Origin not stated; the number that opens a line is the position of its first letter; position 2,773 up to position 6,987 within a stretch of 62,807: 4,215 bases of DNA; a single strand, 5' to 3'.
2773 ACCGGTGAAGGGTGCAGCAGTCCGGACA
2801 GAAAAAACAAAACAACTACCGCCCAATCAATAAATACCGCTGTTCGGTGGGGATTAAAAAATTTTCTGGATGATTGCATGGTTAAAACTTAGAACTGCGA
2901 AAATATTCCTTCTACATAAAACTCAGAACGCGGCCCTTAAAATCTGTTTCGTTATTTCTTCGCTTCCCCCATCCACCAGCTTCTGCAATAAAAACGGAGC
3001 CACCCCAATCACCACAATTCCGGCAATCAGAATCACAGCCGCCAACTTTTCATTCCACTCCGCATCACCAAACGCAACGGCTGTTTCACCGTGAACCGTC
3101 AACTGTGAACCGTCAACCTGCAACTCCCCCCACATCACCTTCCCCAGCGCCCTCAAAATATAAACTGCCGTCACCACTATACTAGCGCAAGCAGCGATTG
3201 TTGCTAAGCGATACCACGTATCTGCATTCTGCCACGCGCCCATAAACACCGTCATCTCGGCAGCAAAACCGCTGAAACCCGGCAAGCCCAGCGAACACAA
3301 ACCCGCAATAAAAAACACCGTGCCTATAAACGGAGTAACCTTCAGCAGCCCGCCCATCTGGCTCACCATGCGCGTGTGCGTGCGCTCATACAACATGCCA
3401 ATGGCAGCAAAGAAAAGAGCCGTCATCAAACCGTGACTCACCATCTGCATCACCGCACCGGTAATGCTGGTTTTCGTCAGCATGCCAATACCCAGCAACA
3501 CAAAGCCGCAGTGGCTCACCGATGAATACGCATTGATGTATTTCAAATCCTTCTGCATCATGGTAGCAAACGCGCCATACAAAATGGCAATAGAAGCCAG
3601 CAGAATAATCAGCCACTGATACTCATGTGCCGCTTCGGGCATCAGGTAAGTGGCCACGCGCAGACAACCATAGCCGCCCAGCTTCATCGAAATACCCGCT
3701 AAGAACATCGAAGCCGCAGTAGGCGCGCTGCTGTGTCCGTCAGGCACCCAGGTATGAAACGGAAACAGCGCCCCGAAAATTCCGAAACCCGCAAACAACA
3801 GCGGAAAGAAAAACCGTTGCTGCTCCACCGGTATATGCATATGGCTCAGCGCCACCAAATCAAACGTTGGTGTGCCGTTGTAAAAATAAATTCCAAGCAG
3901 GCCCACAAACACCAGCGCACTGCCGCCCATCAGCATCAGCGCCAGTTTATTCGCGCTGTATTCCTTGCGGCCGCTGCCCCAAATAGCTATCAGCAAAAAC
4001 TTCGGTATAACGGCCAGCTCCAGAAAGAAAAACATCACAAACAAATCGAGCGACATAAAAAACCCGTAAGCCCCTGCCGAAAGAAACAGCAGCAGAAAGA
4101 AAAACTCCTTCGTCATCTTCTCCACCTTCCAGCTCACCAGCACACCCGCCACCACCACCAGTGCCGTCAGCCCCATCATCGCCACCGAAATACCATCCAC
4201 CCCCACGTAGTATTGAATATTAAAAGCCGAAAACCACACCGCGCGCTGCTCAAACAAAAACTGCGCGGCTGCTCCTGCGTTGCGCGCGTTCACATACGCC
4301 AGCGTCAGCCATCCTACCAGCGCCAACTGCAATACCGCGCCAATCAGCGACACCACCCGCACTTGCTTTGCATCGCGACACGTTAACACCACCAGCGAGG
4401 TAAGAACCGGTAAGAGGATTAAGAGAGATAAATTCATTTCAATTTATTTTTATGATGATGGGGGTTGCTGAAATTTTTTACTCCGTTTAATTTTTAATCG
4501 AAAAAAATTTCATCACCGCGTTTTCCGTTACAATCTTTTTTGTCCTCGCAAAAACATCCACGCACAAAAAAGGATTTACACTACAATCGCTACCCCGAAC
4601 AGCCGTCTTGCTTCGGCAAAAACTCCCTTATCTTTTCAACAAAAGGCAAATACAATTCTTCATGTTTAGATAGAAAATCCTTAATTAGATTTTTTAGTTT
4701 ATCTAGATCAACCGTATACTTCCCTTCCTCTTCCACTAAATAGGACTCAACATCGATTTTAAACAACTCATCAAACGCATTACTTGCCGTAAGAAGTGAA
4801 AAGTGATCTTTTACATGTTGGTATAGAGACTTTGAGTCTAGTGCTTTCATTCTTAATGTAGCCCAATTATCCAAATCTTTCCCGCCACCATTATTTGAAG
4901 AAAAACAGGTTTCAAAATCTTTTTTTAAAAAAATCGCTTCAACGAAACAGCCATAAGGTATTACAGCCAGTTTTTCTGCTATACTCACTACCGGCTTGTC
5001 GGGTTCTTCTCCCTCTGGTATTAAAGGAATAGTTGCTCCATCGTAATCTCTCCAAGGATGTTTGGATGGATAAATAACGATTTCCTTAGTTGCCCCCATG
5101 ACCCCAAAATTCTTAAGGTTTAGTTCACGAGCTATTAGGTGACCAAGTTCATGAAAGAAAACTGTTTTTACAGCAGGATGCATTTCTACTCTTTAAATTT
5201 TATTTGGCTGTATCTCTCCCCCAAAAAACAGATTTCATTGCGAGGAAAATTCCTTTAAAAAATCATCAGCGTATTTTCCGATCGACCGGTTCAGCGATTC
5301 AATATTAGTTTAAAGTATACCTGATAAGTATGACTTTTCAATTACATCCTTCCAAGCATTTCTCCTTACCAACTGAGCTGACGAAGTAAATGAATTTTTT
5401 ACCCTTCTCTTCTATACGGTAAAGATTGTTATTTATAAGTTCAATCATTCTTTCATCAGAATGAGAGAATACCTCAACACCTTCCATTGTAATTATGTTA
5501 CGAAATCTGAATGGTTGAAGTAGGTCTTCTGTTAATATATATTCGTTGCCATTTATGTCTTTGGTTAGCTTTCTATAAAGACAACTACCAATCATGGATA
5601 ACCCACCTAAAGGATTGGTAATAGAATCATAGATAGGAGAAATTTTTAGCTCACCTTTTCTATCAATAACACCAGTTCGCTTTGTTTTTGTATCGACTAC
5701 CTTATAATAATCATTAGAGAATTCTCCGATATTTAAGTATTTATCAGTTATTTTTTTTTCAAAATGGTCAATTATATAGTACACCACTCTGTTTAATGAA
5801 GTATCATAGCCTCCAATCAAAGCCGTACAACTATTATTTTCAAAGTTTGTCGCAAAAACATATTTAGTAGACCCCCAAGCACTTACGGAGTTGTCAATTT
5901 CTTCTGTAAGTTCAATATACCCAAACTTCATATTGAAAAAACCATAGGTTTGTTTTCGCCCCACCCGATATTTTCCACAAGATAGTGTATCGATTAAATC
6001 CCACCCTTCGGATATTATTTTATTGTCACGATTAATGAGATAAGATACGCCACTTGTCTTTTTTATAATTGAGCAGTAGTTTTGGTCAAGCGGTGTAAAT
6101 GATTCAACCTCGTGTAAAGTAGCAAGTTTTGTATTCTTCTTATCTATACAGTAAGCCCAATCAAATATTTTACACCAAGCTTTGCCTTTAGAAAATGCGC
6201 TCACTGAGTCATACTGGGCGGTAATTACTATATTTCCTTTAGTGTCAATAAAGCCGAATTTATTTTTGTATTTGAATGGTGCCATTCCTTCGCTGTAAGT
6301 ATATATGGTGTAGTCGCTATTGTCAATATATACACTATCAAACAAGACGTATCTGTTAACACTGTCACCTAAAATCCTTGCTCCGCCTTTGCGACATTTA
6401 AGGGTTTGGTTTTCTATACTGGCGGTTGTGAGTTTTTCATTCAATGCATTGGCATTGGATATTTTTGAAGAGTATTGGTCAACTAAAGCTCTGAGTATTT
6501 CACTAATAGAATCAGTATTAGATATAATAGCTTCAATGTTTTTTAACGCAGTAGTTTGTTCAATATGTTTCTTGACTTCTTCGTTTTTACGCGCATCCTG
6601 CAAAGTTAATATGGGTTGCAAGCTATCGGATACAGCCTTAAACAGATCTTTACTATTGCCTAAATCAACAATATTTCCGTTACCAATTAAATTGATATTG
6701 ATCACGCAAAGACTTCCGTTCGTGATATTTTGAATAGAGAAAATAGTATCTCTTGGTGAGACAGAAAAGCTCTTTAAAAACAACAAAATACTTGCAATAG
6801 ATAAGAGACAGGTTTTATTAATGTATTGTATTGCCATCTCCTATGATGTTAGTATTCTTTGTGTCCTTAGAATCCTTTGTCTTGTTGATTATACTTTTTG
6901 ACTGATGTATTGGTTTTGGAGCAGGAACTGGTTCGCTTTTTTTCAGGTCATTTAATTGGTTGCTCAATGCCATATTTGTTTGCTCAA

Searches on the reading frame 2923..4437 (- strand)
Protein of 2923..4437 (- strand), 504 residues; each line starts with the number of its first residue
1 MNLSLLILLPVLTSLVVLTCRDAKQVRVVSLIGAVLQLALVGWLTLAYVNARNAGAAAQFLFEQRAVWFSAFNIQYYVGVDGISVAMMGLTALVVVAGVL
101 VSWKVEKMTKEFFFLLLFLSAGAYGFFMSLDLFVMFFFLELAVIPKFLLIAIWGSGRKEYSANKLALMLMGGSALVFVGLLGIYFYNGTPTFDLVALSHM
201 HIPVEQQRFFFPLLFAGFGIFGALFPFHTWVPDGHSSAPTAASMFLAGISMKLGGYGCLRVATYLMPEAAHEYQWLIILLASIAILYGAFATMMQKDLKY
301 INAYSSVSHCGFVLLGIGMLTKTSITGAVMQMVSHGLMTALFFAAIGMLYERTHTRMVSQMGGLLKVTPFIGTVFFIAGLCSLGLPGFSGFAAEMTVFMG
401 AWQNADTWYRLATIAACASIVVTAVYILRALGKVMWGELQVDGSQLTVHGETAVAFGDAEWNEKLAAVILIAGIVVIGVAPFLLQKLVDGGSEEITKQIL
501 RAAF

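Call 48: search_protein_families(library=pfam, proteins=[window:2923-4437:-], max_evalue=0.001)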
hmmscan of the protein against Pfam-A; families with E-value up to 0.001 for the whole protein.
window:2923-4437:- (504 aa): 1 family
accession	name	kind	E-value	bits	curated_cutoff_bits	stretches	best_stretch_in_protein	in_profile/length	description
PF00361.26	Proton_antipo_M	-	2.8e-60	204.5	21.5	1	129-415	1-290/294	NADH:quinone oxidoreductase/Mrp antiporter, TM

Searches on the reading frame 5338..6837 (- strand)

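Call 48: search_protein_families(library=pfam, proteins=[window:5338-6837:-], max_evalue=0.001)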
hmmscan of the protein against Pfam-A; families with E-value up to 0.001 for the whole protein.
window:5338-6837:- (499 aa): 1 family
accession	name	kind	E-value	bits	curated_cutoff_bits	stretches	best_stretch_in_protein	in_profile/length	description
PF14903.11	WG_beta_rep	-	2.4e-17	63.1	25.6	1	194-221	1-28/35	WG containing repeat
